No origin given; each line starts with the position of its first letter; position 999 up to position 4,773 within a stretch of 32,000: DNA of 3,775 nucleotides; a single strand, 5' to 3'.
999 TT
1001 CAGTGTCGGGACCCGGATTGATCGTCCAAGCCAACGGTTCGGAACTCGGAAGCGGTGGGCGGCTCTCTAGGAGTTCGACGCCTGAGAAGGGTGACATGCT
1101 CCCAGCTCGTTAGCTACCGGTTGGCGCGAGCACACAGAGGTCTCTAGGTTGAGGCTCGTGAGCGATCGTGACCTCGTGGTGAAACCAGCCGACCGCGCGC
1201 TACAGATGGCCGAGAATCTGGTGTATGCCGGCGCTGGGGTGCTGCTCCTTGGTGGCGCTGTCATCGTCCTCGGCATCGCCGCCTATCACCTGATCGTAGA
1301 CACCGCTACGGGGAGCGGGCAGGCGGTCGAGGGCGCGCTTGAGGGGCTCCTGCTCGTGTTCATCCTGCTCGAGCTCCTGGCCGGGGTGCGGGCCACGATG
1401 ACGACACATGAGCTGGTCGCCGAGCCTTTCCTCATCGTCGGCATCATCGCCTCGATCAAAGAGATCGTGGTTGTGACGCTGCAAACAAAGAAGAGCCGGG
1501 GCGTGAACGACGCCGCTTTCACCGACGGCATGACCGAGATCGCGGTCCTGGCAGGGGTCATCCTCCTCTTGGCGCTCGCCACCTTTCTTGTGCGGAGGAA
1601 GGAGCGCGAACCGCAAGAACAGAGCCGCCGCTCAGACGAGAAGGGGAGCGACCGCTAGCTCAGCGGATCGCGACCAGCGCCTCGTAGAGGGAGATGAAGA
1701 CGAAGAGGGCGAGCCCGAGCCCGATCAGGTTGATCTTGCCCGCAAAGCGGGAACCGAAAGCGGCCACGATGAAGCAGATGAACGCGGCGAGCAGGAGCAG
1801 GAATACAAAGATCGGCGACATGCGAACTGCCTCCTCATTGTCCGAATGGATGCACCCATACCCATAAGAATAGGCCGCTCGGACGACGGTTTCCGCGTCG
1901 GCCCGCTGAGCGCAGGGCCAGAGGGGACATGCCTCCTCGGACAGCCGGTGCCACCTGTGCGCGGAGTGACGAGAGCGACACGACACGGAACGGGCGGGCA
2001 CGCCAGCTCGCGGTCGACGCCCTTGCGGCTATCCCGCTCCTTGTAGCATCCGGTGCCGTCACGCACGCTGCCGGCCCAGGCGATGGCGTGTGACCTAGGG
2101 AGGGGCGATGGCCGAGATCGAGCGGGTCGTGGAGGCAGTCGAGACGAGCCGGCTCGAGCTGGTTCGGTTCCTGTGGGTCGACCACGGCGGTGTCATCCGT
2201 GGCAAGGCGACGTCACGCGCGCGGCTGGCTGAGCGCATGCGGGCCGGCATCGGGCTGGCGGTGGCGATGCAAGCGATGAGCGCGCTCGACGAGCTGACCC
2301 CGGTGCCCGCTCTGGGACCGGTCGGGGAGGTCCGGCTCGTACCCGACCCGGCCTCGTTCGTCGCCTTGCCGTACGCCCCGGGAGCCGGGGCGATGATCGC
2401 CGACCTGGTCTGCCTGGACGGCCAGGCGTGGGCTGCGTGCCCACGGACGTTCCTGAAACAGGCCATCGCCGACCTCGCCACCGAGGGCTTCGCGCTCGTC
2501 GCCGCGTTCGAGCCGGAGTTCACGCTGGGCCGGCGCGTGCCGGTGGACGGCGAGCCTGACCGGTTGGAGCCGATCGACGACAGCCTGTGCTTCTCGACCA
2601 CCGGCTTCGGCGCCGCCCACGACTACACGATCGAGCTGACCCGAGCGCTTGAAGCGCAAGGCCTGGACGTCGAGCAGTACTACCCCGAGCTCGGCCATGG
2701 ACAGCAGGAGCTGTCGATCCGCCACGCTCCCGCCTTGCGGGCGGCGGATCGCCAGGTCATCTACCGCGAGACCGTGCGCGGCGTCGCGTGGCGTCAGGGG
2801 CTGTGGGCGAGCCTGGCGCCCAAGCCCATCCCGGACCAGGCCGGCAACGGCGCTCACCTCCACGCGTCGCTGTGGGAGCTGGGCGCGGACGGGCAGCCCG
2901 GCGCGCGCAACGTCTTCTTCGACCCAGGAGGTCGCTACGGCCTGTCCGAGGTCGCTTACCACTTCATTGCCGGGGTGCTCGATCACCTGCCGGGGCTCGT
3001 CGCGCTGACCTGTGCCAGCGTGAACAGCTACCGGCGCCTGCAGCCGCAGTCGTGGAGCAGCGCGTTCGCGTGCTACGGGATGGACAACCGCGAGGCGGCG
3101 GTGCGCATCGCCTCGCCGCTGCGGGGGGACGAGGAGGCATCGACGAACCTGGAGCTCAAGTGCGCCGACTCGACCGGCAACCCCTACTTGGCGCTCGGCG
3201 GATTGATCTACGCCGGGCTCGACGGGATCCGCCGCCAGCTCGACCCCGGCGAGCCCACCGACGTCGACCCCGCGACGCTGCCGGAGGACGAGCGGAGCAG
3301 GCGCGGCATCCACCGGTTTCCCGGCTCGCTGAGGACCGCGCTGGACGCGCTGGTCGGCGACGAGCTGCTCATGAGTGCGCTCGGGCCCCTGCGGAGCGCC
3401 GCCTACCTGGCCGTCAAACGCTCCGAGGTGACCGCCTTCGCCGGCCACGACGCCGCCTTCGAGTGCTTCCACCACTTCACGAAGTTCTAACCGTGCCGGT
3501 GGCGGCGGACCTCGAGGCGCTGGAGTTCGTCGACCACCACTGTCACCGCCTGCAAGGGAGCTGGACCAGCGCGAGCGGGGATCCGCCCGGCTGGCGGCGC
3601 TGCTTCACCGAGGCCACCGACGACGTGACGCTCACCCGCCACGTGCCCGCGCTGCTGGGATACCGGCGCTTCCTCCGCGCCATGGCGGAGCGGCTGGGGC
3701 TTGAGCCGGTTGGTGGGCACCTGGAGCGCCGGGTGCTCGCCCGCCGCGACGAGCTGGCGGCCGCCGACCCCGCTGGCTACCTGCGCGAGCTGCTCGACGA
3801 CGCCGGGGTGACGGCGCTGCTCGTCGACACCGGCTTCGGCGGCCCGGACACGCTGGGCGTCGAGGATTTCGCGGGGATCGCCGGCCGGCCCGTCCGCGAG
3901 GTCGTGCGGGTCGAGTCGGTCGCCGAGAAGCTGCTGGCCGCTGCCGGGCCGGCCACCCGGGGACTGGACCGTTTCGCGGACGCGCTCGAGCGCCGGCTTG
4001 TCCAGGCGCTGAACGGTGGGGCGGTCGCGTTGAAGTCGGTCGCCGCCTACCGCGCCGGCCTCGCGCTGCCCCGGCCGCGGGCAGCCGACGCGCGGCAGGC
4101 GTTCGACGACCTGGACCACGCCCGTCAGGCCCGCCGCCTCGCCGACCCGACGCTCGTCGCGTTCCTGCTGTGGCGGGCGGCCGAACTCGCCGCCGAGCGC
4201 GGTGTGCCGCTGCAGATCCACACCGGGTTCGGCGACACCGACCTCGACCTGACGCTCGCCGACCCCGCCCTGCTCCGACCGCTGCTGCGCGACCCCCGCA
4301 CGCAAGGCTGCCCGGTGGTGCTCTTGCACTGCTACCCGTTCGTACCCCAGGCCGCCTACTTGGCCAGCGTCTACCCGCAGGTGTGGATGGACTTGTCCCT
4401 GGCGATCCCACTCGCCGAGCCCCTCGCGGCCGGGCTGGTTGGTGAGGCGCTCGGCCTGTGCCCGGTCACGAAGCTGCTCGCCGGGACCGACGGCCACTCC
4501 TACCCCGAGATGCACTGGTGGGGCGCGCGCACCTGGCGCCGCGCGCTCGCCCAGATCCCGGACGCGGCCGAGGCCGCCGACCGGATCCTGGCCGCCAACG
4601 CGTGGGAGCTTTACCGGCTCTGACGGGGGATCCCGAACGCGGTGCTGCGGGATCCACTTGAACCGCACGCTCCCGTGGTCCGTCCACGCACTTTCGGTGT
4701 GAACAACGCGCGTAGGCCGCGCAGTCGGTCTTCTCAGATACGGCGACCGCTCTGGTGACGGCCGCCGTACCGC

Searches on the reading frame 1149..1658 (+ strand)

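Call 14: search_protein_families(library=pfam, proteins=[window:1149-1658:+], max_evalue=0.01)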
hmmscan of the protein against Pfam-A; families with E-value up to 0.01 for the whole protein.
window:1149-1658:+ (169 aa): 1 family
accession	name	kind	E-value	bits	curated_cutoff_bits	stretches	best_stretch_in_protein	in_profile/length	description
PF06146.17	PsiE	-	1e-12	48.7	23.9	1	32-152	12-121/122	Phosphate-starvation-inducible E family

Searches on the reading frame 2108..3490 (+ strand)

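Call 13: search_protein_families(library=ncbifam, proteins=[window:2108-3490:+], max_evalue=0.01)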
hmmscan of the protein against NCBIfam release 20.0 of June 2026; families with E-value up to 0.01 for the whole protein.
window:2108-3490:+ (460 aa): 5 families
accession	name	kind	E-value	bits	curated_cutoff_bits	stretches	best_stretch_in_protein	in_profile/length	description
NF045547.1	GGputSyn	equivalog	4.3e-143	477.2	650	1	5-449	3-435/438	gamma-glutamylputrescine synthetase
TIGR03105.1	gln_synth_III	equivalog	9.6e-75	251.7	469.6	1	16-453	10-430/435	type III glutamate--ammonia ligase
TIGR00653.1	GlnA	equivalog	9.4e-72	242.2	429.15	1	74-452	62-456/462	type I glutamate--ammonia ligase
NF007006.0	PRK09469.1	equivalog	9.6e-37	126.6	845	1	166-443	185-453/469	glutamate--ammonia ligase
NF041605.1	gln_syn_GlnII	equivalog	0.0024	17.1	500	0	178-254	155-231/333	glutamine synthetase GlnII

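Call 14: search_protein_families(library=pfam, proteins=[window:2108-3490:+], max_evalue=0.01)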
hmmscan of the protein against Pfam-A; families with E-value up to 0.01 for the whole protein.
window:2108-3490:+ (460 aa): 2 families
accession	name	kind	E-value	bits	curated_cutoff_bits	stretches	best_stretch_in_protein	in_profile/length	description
PF00120.29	Gln-synt_C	-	1.5e-91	307.5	24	1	110-447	2-335/344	Glutamine synthetase, catalytic domain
PF16952.10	Gln-synt_N_2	-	8.7e-36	122.6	35.7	1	6-108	5-112/112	Glutamine synthetase N-terminal domain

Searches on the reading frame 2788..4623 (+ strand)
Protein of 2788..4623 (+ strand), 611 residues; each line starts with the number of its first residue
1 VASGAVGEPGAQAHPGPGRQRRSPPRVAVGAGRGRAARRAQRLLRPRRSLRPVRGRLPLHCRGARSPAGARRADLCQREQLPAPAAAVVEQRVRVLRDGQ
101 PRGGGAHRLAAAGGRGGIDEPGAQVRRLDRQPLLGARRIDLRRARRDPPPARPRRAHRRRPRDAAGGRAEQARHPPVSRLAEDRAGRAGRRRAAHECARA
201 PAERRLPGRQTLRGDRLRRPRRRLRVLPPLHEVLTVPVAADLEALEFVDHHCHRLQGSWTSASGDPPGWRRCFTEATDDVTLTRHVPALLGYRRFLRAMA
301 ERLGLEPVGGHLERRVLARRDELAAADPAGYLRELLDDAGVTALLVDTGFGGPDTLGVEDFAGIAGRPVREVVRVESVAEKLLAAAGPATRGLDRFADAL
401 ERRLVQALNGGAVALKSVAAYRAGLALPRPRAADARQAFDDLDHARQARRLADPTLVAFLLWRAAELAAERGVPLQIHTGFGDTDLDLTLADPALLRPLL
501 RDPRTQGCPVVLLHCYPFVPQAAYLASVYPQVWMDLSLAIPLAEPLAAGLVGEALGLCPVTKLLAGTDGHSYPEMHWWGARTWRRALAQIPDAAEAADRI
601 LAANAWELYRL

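Call 14: search_protein_families(library=pfam, proteins=[window:2788-4623:+], max_evalue=0.01)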
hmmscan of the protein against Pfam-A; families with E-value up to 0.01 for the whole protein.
window:2788-4623:+ (611 aa): 1 family
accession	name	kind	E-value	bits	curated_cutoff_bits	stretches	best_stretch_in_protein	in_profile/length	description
PF04909.20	Amidohydro_2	-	4.4e-09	37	26.4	1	441-611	127-289/289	Amidohydrolase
